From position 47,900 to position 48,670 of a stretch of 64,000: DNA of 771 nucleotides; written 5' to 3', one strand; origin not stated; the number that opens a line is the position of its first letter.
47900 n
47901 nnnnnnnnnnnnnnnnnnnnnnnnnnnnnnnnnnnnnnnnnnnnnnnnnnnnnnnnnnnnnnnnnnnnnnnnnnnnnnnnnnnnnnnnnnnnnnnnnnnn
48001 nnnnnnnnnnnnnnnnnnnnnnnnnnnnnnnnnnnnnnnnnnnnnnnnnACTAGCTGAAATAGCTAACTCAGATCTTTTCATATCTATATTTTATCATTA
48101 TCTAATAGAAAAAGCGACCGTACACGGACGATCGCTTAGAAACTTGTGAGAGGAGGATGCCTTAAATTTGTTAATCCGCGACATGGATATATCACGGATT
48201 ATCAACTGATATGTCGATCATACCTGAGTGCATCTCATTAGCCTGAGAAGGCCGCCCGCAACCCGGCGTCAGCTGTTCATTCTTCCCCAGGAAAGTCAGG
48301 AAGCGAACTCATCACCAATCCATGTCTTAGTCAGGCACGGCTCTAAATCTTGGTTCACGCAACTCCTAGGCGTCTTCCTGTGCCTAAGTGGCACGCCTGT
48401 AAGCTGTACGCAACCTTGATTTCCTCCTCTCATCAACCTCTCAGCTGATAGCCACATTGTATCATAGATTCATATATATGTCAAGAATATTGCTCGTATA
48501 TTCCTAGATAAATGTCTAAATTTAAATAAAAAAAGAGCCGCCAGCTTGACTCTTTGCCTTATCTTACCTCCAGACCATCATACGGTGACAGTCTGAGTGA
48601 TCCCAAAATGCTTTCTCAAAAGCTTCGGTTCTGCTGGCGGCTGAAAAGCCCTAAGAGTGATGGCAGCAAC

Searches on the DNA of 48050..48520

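Call 94: search_rna_families(source=window, start=48050, end=48520, threshold=evalue, max_evalue=1)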
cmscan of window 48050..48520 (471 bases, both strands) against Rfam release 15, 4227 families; matches with E-value up to 1: 2.
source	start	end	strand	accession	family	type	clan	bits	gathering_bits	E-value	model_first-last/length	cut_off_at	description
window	48109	48203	-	RF00014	DsrA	Gene; sRNA;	-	19.9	60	0.23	1-85/85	no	DsrA RNA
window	48107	48159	-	RF02631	Hrs13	Gene; sRNA;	-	16.3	52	0.19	1-82/82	no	Hfq-regulated sRNA 13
